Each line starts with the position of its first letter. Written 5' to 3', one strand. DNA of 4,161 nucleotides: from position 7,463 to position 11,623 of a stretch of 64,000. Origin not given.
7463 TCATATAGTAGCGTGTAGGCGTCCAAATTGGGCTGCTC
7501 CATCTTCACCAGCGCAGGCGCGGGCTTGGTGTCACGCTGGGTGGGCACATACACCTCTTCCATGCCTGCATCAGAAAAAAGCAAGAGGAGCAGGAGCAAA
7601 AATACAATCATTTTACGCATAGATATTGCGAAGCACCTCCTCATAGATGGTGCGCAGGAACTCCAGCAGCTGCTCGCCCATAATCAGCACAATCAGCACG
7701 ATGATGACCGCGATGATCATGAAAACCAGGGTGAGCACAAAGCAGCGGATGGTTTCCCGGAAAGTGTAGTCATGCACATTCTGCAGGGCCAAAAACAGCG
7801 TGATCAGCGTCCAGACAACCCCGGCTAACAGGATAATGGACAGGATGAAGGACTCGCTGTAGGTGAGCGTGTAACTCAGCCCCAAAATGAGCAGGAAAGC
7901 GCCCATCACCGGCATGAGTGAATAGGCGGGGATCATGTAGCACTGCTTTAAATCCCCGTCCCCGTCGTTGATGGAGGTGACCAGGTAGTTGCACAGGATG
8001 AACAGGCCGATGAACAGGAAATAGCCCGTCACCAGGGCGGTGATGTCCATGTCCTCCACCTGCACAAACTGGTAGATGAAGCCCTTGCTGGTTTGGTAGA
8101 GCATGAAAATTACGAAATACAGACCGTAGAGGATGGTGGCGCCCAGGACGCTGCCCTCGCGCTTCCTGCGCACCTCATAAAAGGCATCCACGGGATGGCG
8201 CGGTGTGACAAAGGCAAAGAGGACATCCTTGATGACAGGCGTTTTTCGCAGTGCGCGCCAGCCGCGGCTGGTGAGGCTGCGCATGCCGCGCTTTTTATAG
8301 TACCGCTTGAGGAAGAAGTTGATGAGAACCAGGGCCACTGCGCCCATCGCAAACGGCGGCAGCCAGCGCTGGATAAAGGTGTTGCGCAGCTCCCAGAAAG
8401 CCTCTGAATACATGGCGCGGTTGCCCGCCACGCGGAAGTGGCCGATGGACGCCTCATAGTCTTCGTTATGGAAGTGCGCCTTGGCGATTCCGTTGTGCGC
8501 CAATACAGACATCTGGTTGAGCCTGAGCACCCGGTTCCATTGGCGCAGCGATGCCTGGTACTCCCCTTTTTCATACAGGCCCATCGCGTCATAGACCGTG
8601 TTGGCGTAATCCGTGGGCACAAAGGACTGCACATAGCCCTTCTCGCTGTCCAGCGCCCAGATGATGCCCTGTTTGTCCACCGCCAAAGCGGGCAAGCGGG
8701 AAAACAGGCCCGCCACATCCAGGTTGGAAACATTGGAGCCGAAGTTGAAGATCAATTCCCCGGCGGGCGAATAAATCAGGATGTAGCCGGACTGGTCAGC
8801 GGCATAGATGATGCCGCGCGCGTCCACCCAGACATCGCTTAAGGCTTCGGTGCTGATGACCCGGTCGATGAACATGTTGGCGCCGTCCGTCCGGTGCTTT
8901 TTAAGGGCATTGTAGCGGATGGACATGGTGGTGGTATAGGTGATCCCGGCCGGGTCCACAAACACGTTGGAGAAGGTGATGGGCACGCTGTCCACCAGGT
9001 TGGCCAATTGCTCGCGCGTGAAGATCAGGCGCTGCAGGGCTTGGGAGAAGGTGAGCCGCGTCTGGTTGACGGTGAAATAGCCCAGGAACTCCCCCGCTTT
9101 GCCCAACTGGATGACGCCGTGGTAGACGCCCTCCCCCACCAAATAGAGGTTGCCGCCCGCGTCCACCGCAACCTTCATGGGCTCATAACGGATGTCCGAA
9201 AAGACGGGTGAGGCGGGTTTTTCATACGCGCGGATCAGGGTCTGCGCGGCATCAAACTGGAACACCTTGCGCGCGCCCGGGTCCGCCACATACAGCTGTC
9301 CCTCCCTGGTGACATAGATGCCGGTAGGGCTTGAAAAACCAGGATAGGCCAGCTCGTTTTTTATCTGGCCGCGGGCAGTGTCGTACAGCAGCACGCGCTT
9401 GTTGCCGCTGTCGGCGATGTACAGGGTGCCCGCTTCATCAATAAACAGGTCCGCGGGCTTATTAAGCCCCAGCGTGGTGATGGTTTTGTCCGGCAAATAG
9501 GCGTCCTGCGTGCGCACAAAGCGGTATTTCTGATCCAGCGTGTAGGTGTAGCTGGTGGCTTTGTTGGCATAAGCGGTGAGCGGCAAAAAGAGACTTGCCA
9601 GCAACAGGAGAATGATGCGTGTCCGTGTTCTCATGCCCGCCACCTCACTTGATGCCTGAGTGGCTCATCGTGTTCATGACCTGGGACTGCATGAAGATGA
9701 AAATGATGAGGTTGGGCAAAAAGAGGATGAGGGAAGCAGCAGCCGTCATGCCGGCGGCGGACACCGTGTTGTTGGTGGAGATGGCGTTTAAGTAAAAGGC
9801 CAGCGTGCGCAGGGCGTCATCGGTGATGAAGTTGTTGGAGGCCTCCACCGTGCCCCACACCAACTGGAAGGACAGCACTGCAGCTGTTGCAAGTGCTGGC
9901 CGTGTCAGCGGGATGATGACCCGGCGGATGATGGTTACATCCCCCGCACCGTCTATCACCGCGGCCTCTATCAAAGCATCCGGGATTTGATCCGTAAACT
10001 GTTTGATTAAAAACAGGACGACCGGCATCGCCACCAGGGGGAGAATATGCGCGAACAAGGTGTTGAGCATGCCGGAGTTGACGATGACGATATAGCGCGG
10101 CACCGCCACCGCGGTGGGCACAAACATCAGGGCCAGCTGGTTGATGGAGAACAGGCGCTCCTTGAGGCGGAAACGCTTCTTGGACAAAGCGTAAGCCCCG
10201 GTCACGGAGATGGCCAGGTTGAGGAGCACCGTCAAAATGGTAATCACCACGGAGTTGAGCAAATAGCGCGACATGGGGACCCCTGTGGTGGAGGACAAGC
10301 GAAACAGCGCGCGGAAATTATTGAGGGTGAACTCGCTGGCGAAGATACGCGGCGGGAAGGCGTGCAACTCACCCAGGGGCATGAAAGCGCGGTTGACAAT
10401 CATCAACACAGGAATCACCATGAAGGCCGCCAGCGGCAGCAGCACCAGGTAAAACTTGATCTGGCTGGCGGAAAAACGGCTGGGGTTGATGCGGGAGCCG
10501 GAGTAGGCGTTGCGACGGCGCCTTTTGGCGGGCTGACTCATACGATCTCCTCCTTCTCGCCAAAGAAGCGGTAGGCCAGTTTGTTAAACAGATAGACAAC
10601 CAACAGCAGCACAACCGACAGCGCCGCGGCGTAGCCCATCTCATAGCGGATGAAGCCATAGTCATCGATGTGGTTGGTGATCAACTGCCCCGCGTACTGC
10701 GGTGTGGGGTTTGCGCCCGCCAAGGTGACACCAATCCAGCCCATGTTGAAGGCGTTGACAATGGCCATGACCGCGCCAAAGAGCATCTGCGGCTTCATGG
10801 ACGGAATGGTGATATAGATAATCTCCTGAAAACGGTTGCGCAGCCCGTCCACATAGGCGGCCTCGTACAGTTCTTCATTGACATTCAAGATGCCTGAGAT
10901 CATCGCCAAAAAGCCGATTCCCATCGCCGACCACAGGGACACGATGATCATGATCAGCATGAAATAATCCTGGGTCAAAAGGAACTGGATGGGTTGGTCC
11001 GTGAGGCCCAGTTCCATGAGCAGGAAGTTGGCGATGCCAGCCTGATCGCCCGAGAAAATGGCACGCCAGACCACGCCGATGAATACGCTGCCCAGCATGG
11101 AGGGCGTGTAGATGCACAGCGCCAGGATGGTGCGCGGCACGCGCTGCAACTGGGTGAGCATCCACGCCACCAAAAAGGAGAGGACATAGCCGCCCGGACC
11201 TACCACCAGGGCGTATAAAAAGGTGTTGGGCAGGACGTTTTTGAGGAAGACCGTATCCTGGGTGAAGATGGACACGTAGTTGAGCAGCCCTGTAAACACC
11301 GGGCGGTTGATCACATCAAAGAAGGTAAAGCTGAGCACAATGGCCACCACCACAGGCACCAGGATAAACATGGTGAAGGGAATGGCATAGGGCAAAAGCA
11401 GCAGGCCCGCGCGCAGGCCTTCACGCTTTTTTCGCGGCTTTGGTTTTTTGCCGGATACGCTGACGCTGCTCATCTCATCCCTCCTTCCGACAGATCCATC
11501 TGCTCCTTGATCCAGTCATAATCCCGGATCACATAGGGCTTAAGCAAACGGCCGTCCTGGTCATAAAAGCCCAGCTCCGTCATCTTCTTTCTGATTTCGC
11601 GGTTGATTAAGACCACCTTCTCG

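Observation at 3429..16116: Nested double ABC importer: an uncharacterised five-gene cassette sits between an SBP gene and a second permease pair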

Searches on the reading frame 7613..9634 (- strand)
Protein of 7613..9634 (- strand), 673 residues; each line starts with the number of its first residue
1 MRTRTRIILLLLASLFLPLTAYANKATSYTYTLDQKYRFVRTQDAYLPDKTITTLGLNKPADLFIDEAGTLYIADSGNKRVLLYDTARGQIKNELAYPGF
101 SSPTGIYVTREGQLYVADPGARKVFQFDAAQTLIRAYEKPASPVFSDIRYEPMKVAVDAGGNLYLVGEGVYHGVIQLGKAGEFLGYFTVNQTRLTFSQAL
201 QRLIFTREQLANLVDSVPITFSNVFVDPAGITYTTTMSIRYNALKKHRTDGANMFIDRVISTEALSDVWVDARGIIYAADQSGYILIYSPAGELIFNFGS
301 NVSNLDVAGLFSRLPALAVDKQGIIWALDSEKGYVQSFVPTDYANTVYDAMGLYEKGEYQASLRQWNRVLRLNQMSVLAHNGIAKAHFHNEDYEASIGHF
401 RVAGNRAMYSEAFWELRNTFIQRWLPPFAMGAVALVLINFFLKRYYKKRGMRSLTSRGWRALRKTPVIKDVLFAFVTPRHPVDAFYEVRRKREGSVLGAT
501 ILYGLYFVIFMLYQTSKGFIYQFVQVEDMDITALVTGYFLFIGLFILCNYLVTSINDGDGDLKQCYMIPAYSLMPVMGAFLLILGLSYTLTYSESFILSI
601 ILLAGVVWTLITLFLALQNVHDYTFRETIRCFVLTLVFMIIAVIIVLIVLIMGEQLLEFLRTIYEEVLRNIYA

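Call 6: search_protein_families(library=pfam, proteins=[window:7613-9634:-], max_evalue=0.01)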
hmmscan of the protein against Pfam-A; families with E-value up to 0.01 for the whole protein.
window:7613-9634:- (673 aa): 7 families
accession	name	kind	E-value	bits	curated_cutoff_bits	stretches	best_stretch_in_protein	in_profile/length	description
PF04893.22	Yip1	-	4.9e-13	49.8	28.6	1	479-644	5-171/173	Yip1 domain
PF01436.27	NHL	-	4e-11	42.8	20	0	57-81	1-25/28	NHL repeat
PF08450.18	SGL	-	4.2e-08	33.5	26.3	1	68-142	145-225/246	SMP-30/Gluconolactonase/LRE-like region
PF14517.12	Tachylectin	-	5.5e-06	26.7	29.8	1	220-354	34-172/230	Tachylectin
PF13432.12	TPR_16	-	5.6e-06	27.1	32.7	1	352-403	6-57/65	Tetratricopeptide repeat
PF13414.12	TPR_11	-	1.7e-05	24.8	26.8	1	353-388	4-39/42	TPR repeat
PF07719.23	TPR_2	-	0.0022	18.4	27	0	351-373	9-31/34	Tetratricopeptide repeat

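Call 7: search_protein_families(library=ncbifam, proteins=[window:7613-9634:-], max_evalue=0.01)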
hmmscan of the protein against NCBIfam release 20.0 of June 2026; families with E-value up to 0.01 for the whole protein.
window:7613-9634:- (673 aa): 2 families
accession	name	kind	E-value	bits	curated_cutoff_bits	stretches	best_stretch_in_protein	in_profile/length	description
NF035926.1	scyF_NHL_VPEP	equivalog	8.9e-10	38.2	350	1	60-190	154-286/376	scytonemin biosynthesis PEP-CTERM protein ScyF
NF033206.1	ScyE_fam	subfamily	9.3e-06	25.4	80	0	99-166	6-89/333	ScyD/ScyE family protein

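Call 15: find_homologous_proteins(query=window:7613-9634:-)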
Query window:7613-9634:- (673 aa): 1431 proteins with E <= 0.001 among 8000 candidates; the best 120 are listed.
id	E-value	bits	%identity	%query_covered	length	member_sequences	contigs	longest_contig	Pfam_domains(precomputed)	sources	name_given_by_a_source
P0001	0.0e+0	1443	95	100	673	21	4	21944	PF04893.23,PF14517.13,PF01436.28,PF08450.19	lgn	-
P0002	0.0e+0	1233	82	97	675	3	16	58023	PF04893.23,PF13432.13,PF01436.28,PF07719.24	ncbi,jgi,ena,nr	ncbi:MAG: DUF1282 family protein [Clostridiales bacterium]|nr:DUF1282 family protein [Clostridiales 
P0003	0.0e+0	1215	81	97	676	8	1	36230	PF04893.23,PF13414.13,PF13432.13,PF01436.28,PF07719.24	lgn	-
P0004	0.0e+0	1200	79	97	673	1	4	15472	PF04893.23,PF13432.13,PF01436.28,PF07719.24,PF08450.19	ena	-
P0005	0.0e+0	1163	77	97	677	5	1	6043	PF04893.23,PF13414.13,PF01436.28,PF08450.19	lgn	-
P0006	0.0e+0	1139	76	96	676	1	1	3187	PF04893.23,PF13414.13,PF13432.13,PF01436.28,PF08450.19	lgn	-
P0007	0.0e+0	1114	73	100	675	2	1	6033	PF04893.23,PF13414.13,PF00515.35,PF13432.13,PF01436.28,PF07719.24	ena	-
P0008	0.0e+0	1101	74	97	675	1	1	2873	PF04893.23,PF13414.13,PF13432.13,PF01436.28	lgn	-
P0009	0.0e+0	1067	69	99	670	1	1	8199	PF04893.23,PF13414.13,PF13432.13,PF01436.28,PF07719.24,PF08450.19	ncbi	-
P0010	0.0e+0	1023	69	97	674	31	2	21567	PF04893.23,PF13414.13,PF00515.35,PF13432.13,PF01436.28,PF07719.24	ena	-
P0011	5.2e-256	869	58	96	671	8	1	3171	PF04893.23,PF13432.13,PF01436.28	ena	-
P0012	1.2e-255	868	56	99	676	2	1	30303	PF04893.23,PF13414.13,PF13432.13,PF01436.28,PF07719.24,PF08450.19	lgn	-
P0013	2.4e-255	867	57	100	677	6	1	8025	PF04893.23,PF01436.28,PF08450.19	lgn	-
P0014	1.1e-253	862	57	97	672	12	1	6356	PF04893.23,PF13414.13,PF00515.35,PF13432.13,PF01436.28,PF07719.24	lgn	-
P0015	1.8e-249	848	57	96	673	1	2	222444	PF04893.23,PF13414.13,PF13432.13,PF01436.28,PF07719.24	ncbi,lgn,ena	-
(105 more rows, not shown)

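Call 17: find_related_loci(query=A1, collection=genome_contigs, flank=10000)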
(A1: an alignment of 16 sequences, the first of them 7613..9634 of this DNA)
Query A1 (673 aa) in genome_contigs; peptide patterns used: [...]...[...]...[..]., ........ (x = any residue, [..] = any of these).
182 stretches matched a pattern; 158 encode a relative of the query (tblastn E <= 1e-3); the best 80 are kept; 80 distinct loci.
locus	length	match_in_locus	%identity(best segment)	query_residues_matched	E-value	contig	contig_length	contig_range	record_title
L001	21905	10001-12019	95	1-673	0e+0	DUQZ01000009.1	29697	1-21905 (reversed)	MAG TPA_asm: Clostridiales bacterium isolate AS08sgBPME_466 43756_AS08, whole genome shotgun sequence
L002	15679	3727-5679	82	23-673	0e+0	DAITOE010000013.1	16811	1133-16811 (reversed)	MAG TPA_asm: Clostridia bacterium isolate CTOTU19891 NODE_2833_length_16811_cov_9.343519, whole genome shotgun sequence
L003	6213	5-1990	73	12-673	0e+0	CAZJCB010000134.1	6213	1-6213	MAG TPA_asm: uncultured Christensenella sp. isolate SRP263991_co4_165 genome assembly, contig: NODE_20875_length_6213_co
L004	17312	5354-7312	70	21-673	0e+0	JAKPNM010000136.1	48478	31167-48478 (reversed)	MAG: Bacillota bacterium isolate JPAS_metabat.97 k141_1123503, whole genome shotgun sequence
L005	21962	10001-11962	69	20-673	0e+0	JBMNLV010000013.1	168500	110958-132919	MAG: Christensenellales bacterium isolate SBF912LR0HQ0087 contig_60228, whole genome shotgun sequence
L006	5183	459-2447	57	13-672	0e+0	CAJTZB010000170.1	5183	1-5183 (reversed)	MAG TPA_asm: uncultured Lachnospiraceae bacterium isolate MGBC123224 genome assembly, contig: MGBC123224.170, whole geno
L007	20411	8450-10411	57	20-673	0e+0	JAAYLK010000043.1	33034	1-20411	MAG: Clostridiales bacterium isolate AS15tlH2ME_231 42355_AS15, whole genome shotgun sequence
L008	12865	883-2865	57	14-672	0e+0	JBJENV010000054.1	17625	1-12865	MAG: Lachnospiraceae bacterium isolate PUUB17_bin.027 NODE_3384_length_17625_cov_8.281844, whole genome shotgun sequence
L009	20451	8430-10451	54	2-671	0e+0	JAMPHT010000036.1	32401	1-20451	MAG: Bacillota bacterium isolate NALB_7961_10 Scaffold_#36__SCF_036___32401_bp, whole genome shotgun sequence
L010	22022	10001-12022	54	2-671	0e+0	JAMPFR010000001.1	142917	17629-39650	MAG: Acetatifactor muris isolate NALB_7861_3 Scaffold_#1__SCF_001___142917_bp, whole genome shotgun sequence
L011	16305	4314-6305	53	9-671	0e+0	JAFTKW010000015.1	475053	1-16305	MAG: Lachnospiraceae bacterium isolate RGIG3911 Roe_deer_Cecum-2__c1520, whole genome shotgun sequence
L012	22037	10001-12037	54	1-671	0e+0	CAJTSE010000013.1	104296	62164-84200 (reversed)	MAG TPA_asm: uncultured Acetatifactor sp. isolate MGBC113460 genome assembly, contig: MGBC113460.13, whole genome shotgu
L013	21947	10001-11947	57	23-671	0e+0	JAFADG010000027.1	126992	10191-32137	MAG: Bacillota bacterium isolate OH_SBB_70 k127_835655, whole genome shotgun sequence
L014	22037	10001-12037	53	1-671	0e+0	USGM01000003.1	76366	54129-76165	uncultured Lachnospiraceae bacterium isolate UMGS1691 genome assembly, contig: NODE_46_length_76366_cov_3.591553, whole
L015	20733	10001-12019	53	1-671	0e+0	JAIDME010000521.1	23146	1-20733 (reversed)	MAG: Acetatifactor sp. isolate SC0339_S6_7 SC0339_S6_7_contig_521, whole genome shotgun sequence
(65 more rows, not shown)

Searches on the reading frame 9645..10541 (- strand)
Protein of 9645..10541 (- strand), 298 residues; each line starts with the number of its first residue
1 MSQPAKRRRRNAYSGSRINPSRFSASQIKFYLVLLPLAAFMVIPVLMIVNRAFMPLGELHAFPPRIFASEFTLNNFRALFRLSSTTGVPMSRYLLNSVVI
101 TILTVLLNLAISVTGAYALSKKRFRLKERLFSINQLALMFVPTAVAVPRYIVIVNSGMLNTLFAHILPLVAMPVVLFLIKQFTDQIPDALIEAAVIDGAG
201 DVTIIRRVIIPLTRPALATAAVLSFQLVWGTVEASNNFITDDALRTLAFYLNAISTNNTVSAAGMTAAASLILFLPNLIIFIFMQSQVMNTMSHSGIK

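Call 6: search_protein_families(library=pfam, proteins=[window:9645-10541:-], max_evalue=0.01)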
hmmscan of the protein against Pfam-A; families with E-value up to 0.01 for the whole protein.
window:9645-10541:- (298 aa): 1 family
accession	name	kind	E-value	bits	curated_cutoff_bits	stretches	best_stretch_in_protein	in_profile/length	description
PF00528.27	BPD_transp_1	-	1e-11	45.4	26.4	1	115-285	5-176/184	Binding-protein-dependent transport system inner membrane component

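Call 7: search_protein_families(library=ncbifam, proteins=[window:9645-10541:-], max_evalue=0.01)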
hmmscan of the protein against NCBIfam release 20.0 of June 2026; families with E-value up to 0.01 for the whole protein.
window:9645-10541:- (298 aa): 16 families
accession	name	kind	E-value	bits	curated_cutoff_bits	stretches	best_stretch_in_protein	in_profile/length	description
NF008210.0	PRK10973.1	equivalog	3e-23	82.9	297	1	33-292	15-276/281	sn-glycerol-3-phosphate ABC transporter permease UgpE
NF040932.1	ABC_arch_GlcU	equivalog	3e-18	66.4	340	1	31-285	6-257/272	glucose ABC transporter permease GlcU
NF008231.0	PRK10998.1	equivalog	6.5e-17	62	261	1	30-298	16-295/296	maltose ABC transporter permease MalG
NF007047.0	PRK09500.1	equivalog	6.5e-10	39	326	1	39-282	16-246/257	spermidine/putrescine ABC transporter permease PotC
TIGR02141.1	modB_ABC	equivalog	5e-08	32.8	182.6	1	97-231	3-151/208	molybdate ABC transporter permease subunit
TIGR01581.1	Mo_ABC_porter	hypoth_equivalog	2.3e-07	30.5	210.3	1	92-273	21-215/225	ABC transporter permease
NF043073.1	MMSYN1_0195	equivalog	1.9e-06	26.4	1250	1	70-227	40-194/1021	spermidine/putrescine ABC transporter permease/substrate-binding protein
NF006939.0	PRK09421.1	equivalog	2.4e-05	23.9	262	1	169-285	102-221/230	molybdate ABC transporter permease subunit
TIGR03226.1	PhnU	equivalog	6.8e-05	22.5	283.45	1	174-276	193-295/311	2-aminoethylphosphonate ABC transporter permease subunit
NF011624.0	PRK15050.1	equivalog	8.4e-05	21.8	247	1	180-286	182-287/297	2-aminoethylphosphonate ABC transporter permease subunit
NF008049.0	PRK10782.1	subfamily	0.00084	19.1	212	1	147-263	76-191/217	methionine ABC transporter permease MetI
TIGR02139.1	permease_CysT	equivalog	0.0016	18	246.1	0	167-283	139-255/265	sulfate ABC transporter permease subunit CysT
TIGR02138.1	phosphate_pstC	equivalog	0.0025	16.9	196.45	1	166-285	158-289/296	phosphate ABC transporter permease subunit PstC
NF040733.1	ABC_perm_U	equivalog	0.0026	17.3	295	1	92-277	52-235/251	ABC transporter permease subunit SaoP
TIGR00974.1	3a0107s02c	equivalog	0.0056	15.8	193.45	1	88-284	50-262/272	phosphate ABC transporter permease PstA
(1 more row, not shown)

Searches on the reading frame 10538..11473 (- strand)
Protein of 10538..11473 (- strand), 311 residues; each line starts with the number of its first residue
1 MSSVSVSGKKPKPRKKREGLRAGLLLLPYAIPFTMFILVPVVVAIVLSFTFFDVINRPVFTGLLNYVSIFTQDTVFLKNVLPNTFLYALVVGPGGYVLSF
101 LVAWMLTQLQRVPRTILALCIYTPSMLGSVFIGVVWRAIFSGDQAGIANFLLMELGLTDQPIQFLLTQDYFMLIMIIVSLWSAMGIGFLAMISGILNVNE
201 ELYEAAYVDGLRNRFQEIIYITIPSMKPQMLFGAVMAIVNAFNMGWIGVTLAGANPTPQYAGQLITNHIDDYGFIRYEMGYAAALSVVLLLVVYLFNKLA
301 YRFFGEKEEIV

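Call 6: search_protein_families(library=pfam, proteins=[window:10538-11473:-], max_evalue=0.01)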
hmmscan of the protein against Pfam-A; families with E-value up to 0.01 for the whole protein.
window:10538-11473:- (311 aa): 1 family
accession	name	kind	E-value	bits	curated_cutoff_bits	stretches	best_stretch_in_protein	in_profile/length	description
PF00528.27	BPD_transp_1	-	1e-12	48.6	26.4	1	95-294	1-171/184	Binding-protein-dependent transport system inner membrane component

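Call 7: search_protein_families(library=ncbifam, proteins=[window:10538-11473:-], max_evalue=0.01)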
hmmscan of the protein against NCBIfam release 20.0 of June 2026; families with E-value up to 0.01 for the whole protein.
window:10538-11473:- (311 aa): 5 families
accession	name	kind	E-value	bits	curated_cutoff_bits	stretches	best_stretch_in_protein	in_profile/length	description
NF007852.0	PRK10561.1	equivalog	1.3e-14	54.8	335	1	24-307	16-291/295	sn-glycerol-3-phosphate ABC transporter permease UgpA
NF040931.1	ABC_arch_GlcT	equivalog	2.3e-14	53.7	360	1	30-292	5-259/278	glucose ABC transporter permease GlcT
NF007044.0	PRK09497.1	equivalog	2.2e-12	47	348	1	34-301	20-272/285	spermidine/putrescine ABC transporter permease PotB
TIGR00969.1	3a0106s02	subfamily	1.2e-05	24.9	240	1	41-296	25-264/272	sulfate ABC transporter permease subunit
NF043074.1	MMSYN1_0196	equivalog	0.00047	19.6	350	1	25-297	13-256/277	spermidine/putrescine ABC transporter permease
